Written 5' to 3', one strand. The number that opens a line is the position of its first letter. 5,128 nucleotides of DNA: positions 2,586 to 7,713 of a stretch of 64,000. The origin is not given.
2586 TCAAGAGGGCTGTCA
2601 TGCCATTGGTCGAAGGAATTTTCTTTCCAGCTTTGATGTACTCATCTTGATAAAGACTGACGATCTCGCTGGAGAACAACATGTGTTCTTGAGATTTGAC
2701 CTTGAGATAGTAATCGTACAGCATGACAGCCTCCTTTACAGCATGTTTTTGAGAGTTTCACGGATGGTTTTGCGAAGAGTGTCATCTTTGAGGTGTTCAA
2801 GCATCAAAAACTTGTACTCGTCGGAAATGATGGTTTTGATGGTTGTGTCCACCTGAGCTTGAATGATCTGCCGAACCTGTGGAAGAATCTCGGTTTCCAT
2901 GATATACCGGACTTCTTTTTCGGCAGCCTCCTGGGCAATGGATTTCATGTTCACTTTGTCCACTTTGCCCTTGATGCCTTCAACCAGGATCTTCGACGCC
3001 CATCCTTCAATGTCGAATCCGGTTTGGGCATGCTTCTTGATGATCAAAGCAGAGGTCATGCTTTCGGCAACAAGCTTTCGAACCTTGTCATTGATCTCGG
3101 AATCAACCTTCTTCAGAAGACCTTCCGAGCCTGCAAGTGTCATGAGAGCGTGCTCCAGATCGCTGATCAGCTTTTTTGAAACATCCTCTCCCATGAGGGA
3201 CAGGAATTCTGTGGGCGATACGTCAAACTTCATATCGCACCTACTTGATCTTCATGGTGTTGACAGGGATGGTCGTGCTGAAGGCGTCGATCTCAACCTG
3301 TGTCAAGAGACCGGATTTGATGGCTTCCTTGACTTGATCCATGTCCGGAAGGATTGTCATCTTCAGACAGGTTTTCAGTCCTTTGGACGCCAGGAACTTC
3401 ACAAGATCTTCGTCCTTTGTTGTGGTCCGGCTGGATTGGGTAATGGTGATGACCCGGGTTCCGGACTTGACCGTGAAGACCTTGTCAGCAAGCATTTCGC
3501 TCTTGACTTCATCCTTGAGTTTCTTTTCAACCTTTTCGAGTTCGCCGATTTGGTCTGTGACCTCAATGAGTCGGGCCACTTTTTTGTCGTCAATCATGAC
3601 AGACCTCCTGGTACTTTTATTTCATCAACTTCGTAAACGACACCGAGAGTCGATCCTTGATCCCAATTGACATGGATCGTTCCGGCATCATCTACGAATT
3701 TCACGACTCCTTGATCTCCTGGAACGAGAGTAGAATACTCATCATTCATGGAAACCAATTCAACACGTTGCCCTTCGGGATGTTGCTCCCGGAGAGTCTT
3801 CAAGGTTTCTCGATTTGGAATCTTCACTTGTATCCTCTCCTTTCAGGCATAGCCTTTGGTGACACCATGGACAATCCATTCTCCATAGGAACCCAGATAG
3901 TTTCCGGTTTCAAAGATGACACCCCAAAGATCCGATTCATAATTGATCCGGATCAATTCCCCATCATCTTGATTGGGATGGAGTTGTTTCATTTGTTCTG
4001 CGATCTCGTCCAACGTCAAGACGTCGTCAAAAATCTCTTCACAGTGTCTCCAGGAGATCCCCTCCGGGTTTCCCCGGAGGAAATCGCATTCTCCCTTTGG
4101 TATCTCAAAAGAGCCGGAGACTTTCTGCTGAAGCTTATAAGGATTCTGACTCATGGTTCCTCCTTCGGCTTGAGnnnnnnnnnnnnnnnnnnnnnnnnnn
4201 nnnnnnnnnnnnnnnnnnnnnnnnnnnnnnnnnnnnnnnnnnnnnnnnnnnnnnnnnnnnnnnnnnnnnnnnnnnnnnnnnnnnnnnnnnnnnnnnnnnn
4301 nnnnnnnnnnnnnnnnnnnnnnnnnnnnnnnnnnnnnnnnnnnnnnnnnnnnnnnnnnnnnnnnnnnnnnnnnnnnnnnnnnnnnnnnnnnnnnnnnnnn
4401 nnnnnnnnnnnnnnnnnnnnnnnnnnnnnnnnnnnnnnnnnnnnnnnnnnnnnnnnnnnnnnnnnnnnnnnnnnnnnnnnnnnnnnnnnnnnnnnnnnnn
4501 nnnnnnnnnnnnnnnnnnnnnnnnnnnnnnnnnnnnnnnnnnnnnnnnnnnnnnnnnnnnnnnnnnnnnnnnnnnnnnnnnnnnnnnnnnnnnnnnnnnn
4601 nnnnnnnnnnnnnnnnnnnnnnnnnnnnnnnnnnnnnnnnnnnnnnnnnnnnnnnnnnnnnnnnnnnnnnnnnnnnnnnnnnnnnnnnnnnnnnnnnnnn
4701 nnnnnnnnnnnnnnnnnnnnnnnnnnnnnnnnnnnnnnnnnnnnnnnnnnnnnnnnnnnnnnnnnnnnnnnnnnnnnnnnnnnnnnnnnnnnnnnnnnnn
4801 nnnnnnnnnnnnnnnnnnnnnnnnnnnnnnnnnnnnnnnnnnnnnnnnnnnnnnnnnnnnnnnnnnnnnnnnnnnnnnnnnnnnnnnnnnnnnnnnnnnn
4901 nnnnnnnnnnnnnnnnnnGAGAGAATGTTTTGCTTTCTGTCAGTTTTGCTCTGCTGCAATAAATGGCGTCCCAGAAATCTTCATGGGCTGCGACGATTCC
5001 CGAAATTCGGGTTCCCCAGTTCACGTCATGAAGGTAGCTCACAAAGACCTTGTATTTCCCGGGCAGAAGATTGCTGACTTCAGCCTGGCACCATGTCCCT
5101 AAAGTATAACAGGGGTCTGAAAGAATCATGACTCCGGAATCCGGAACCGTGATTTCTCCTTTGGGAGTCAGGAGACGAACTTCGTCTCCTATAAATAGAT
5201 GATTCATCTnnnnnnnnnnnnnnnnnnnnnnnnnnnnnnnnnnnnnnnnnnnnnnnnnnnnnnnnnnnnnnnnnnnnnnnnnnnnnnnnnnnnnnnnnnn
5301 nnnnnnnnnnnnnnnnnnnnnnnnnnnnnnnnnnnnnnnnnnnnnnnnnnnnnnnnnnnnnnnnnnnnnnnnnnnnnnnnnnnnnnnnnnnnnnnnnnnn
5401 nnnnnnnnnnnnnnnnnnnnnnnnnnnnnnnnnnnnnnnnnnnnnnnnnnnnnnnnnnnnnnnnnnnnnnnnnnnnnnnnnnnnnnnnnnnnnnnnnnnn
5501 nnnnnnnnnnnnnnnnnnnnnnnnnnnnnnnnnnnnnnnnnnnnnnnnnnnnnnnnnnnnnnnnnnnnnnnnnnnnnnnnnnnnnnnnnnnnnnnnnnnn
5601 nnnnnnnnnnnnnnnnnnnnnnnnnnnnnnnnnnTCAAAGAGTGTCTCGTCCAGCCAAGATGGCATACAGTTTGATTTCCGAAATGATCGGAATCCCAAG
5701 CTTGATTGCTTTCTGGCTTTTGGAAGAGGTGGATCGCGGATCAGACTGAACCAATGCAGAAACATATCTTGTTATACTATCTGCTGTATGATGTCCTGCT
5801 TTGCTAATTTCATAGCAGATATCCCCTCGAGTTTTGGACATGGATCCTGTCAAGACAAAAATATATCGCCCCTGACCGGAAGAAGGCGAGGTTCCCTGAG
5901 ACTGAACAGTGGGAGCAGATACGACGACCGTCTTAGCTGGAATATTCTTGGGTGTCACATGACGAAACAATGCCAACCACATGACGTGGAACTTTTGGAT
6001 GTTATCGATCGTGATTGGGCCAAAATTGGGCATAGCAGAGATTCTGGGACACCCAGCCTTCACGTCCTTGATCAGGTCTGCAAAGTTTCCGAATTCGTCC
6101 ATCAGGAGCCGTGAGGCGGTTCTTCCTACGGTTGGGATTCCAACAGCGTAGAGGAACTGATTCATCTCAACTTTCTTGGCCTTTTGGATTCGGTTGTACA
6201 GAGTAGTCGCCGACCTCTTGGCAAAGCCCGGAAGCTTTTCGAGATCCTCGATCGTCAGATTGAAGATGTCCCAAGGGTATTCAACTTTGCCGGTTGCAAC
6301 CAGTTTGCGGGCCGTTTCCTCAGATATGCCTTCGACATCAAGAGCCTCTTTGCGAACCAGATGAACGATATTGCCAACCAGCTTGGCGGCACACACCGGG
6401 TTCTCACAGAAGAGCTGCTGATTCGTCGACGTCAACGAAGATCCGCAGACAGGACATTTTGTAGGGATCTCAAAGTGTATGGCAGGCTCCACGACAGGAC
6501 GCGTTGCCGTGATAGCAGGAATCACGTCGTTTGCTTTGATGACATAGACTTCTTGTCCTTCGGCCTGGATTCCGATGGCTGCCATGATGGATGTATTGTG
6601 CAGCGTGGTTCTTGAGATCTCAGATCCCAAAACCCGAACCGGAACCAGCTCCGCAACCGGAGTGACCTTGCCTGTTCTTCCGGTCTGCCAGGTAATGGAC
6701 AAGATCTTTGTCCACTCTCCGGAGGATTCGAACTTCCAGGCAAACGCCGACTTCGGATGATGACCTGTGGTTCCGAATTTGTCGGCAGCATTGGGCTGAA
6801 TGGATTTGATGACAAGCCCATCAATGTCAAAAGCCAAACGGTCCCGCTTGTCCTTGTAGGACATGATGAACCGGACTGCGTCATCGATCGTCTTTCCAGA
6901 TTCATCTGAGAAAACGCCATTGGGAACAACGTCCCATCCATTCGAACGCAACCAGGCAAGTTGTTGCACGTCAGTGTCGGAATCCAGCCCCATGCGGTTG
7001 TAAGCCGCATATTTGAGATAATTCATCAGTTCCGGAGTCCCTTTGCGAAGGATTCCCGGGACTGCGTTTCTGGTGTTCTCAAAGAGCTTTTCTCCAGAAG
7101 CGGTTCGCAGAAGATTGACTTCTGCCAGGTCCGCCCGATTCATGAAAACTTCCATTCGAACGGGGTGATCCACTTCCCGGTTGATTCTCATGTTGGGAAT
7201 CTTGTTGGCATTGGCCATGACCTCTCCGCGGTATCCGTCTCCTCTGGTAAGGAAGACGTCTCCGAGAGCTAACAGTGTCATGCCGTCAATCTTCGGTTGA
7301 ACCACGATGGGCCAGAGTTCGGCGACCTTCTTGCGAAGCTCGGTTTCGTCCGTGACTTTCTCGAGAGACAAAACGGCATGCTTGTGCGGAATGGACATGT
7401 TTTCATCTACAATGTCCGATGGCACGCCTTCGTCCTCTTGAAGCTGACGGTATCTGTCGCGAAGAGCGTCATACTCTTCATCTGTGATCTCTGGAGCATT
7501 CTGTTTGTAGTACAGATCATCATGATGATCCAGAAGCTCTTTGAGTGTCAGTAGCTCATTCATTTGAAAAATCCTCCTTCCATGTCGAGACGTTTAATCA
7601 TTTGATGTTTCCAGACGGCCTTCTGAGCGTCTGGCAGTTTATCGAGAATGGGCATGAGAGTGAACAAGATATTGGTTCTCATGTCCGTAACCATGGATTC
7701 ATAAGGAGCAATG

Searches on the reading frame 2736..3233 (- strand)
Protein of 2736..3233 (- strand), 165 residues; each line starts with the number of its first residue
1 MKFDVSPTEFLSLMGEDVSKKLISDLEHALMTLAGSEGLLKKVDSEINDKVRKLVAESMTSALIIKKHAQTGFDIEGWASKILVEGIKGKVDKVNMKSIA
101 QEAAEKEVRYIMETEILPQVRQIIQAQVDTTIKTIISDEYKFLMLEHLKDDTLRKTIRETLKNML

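Call 73: find_encoding_contigs(protein=window:2736-3233:-, flank=10000, max_places=1)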
Protein window:2736-3233:- (165 aa): 4 contigs read that carry it; 1 place shown.
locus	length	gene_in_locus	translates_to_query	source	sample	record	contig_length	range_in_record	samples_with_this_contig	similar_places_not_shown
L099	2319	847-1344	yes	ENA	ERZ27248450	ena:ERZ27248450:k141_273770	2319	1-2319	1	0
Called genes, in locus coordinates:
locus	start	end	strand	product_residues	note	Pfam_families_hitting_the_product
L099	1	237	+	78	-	?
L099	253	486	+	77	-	PF14192:DUF4314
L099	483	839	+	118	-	-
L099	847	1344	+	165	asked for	-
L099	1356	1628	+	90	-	-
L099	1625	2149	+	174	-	-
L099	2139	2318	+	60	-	?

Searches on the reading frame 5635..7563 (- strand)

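Call 64: search_protein_families(library=pfam, proteins=[window:5635-7563:-], max_evalue=0.001)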
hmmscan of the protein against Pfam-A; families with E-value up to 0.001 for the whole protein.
window:5635-7563:- (642 aa): 4 families
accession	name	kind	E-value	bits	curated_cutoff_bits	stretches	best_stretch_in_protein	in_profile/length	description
PF01653.23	DNA_ligase_aden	-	8.6e-30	104.5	27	1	57-280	6-252/253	NAD-dependent DNA ligase adenylation domain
PF03120.22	DNA_ligase_OB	-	3.6e-21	75.2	32.9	1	285-353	2-69/79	NAD-dependent DNA ligase OB-fold domain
PF14520.12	HHH_5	-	5.2e-08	33.7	27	1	406-460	3-56/57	Helix-hairpin-helix domain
PF12826.13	HHH_2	-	3.6e-06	27.5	27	1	469-523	1-52/64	Helix-hairpin-helix motif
